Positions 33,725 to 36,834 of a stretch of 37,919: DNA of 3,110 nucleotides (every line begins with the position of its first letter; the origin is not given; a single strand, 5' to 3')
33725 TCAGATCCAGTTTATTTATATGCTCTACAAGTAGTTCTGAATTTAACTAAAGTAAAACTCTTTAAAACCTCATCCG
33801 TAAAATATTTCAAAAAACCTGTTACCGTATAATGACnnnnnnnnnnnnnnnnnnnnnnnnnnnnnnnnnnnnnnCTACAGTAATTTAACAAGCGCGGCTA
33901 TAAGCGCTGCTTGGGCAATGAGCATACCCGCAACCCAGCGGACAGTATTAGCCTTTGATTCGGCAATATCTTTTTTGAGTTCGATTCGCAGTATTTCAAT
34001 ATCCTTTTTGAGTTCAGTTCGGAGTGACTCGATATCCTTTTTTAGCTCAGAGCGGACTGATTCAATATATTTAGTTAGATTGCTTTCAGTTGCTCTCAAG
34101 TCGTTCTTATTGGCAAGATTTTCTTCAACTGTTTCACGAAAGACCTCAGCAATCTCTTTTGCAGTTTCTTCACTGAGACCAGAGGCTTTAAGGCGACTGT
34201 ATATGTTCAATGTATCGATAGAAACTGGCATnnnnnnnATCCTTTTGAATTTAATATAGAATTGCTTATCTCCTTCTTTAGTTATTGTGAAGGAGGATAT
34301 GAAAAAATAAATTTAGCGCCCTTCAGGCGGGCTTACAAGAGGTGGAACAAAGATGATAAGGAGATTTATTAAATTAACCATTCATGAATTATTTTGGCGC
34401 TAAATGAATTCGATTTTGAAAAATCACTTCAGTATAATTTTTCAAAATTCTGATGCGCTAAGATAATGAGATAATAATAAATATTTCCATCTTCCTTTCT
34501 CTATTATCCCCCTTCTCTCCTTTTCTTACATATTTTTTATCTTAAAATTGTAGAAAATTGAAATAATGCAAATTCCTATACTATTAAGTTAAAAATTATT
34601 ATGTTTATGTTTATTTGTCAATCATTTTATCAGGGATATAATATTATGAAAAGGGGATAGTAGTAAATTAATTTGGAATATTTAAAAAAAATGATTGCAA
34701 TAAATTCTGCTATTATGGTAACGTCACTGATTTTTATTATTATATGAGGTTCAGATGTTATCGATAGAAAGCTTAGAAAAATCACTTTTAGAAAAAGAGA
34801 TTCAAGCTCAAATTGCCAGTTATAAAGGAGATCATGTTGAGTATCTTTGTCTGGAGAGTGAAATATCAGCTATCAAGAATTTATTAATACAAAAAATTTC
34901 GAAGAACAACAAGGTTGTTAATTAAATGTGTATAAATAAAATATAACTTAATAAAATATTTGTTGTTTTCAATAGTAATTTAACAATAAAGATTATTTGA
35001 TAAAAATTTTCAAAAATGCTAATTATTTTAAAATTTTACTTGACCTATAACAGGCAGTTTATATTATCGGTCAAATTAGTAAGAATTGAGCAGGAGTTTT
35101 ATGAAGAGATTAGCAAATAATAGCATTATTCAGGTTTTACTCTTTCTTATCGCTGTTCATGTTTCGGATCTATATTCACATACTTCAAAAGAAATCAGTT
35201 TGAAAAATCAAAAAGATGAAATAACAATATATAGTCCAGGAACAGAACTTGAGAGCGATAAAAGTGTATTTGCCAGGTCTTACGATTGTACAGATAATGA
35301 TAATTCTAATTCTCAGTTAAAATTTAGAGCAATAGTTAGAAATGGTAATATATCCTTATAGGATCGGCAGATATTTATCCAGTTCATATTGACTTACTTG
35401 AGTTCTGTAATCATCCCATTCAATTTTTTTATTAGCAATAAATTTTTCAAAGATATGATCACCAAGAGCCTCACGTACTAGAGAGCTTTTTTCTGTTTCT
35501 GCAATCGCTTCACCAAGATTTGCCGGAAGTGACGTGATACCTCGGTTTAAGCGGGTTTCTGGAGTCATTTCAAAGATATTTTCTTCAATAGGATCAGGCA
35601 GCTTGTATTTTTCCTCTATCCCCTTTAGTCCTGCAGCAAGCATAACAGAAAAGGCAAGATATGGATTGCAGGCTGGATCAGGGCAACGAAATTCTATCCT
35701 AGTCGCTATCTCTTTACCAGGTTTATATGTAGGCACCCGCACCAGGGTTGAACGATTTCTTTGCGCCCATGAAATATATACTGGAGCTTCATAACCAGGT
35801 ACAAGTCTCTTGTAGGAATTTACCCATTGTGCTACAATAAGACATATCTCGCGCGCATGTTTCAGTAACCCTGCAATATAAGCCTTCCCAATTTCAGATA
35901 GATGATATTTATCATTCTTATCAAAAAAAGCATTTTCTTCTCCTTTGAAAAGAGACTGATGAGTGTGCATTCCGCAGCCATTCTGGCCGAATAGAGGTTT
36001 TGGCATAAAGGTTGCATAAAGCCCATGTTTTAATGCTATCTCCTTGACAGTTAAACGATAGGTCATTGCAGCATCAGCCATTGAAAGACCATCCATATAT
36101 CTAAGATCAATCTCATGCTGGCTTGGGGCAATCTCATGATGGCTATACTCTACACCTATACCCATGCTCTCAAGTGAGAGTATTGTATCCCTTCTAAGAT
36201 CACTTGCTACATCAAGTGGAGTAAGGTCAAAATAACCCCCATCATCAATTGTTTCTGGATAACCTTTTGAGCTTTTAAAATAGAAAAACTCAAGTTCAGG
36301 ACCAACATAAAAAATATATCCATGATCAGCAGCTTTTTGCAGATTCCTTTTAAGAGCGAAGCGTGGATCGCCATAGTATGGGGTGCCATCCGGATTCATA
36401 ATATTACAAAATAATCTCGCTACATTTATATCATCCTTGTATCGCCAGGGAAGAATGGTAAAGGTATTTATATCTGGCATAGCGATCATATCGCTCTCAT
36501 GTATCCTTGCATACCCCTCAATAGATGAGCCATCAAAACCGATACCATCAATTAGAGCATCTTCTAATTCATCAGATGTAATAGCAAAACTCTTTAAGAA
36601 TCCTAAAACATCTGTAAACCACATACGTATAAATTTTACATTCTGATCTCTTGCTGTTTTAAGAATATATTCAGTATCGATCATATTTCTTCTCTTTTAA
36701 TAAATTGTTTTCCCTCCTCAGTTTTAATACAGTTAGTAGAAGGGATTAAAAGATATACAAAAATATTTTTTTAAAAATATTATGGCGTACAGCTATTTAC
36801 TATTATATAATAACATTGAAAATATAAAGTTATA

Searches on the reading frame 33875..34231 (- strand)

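Call 17: search_protein_families(library=pfam, proteins=[window:33875-34231:-])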
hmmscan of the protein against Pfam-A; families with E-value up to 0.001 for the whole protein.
window:33875-34231:- (118 aa): 2 families
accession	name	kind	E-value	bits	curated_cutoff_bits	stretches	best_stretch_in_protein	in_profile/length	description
PF07798.16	CCDC90-like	-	1.7e-08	34.9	33.5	1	5-72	1-71/175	Coiled-coil domain-containing protein 90-like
PF01442.23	Apolipoprotein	-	0.00041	20.6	90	1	29-93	36-94/190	Apolipoprotein A1/A4/E domain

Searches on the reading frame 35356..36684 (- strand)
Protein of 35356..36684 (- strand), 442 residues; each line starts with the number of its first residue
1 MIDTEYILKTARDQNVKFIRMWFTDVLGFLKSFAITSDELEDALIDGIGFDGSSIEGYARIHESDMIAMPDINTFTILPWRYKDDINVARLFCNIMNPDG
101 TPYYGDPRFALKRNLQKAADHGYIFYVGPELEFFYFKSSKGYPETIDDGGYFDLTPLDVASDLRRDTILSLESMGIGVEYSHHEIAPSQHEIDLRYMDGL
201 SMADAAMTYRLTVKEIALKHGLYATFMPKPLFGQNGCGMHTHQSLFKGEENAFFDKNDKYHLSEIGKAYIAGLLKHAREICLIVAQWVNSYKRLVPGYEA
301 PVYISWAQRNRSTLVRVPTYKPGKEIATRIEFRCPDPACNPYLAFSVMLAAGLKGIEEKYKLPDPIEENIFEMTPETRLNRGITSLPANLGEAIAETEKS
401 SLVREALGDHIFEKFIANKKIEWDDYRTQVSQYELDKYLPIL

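Call 17: search_protein_families(library=pfam, proteins=[window:35356-36684:-])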
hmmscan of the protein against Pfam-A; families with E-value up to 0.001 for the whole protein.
window:35356-36684:- (442 aa): 2 families
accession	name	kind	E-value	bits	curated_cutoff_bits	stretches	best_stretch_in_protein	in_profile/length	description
PF00120.29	Gln-synt_C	-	9.7e-130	433.1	24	1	105-438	2-344/344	Glutamine synthetase, catalytic domain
PF03951.24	Gln-synt_N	-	9.1e-30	102.6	33.4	1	15-98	1-82/82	Glutamine synthetase, beta-Grasp domain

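Call 31: find_related_loci(query=window:35356-36684:-, collection=genome_contigs, flank=3000)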
Query window:35356-36684:- (442 aa) in genome_contigs; peptide patterns used: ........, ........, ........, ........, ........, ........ (x = any residue, [..] = any of these).
387 stretches matched a pattern; 272 encode a relative of the query (tblastn E <= 1e-3); the best 80 are kept; 80 distinct loci.
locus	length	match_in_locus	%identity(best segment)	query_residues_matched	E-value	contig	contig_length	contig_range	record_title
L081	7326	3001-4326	79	2-442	0e+0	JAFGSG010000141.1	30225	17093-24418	MAG: Spirochaetes bacterium isolate Zod_Metabat.878 k87_12967054, whole genome shotgun sequence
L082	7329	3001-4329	79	2-442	0e+0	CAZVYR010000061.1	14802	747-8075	MAG TPA_asm: uncultured Leptospirales bacterium isolate binchicken_co129_857 genome assembly, contig: NODE_12200_length_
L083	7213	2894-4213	78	3-442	0e+0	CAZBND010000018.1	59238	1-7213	MAG TPA_asm: uncultured Planctomycetota bacterium isolate binchicken_co334_194 genome assembly, contig: NODE_727_length_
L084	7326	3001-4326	79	2-442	0e+0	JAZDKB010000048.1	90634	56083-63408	MAG: Spirochaetota bacterium isolate MEGAHIT-group-0.510 k141_11418929, whole genome shotgun sequence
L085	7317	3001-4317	78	3-442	0e+0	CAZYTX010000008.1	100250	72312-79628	MAG TPA_asm: uncultured bacterium isolate SRP141376_co1_373 genome assembly, contig: NODE_517_length_100250_cov_8.793044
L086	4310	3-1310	78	7-442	0e+0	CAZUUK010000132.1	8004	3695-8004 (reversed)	MAG TPA_asm: uncultured Planctomycetota bacterium isolate SRP068000_co1_50 genome assembly, contig: NODE_18599_length_80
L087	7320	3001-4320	78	3-442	0e+0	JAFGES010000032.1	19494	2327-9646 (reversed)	MAG: Desulfobacterales bacterium isolate Zod_Metabat.1250 k87_3459633, whole genome shotgun sequence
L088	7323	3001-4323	77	2-442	0e+0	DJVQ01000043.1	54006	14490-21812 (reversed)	MAG TPA_asm: Syntrophaceae bacterium UBA6252 UBA6252_contig_28645, whole genome shotgun sequence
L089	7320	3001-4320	77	3-442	0e+0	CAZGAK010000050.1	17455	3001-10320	MAG TPA_asm: uncultured Syntrophaceae bacterium isolate SRP178699_co1_632 genome assembly, contig: NODE_4064_length_1745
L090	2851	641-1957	77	3-442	0e+0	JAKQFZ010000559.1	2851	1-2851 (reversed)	MAG: Candidatus Omnitrophota bacterium isolate USDE_maxbin.238_sub k141_1413758, whole genome shotgun sequence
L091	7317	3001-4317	78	3-442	0e+0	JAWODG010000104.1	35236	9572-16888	MAG: Candidatus Brocadiia bacterium isolate BLK5-2.bin.122 k191_2308484, whole genome shotgun sequence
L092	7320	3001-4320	77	3-442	0e+0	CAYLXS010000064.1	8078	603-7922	MAG TPA_asm: uncultured Syntrophaceae bacterium isolate binchicken_co243_90 genome assembly, contig: NODE_8433_length_80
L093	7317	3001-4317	77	3-442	0e+0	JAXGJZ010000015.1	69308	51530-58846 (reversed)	MAG: Desulfobacterales bacterium isolate AnMBR.bin174 bin174_15, whole genome shotgun sequence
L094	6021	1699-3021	76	2-442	0e+0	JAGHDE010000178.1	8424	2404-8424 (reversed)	MAG: Proteobacteria bacterium isolate AUK300 PB_MBMC_254_c_000000000030, whole genome shotgun sequence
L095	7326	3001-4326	78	3-442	0e+0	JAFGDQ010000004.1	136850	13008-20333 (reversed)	MAG: Spirochaetes bacterium isolate Zod_Metabat.1181 k87_314858, whole genome shotgun sequence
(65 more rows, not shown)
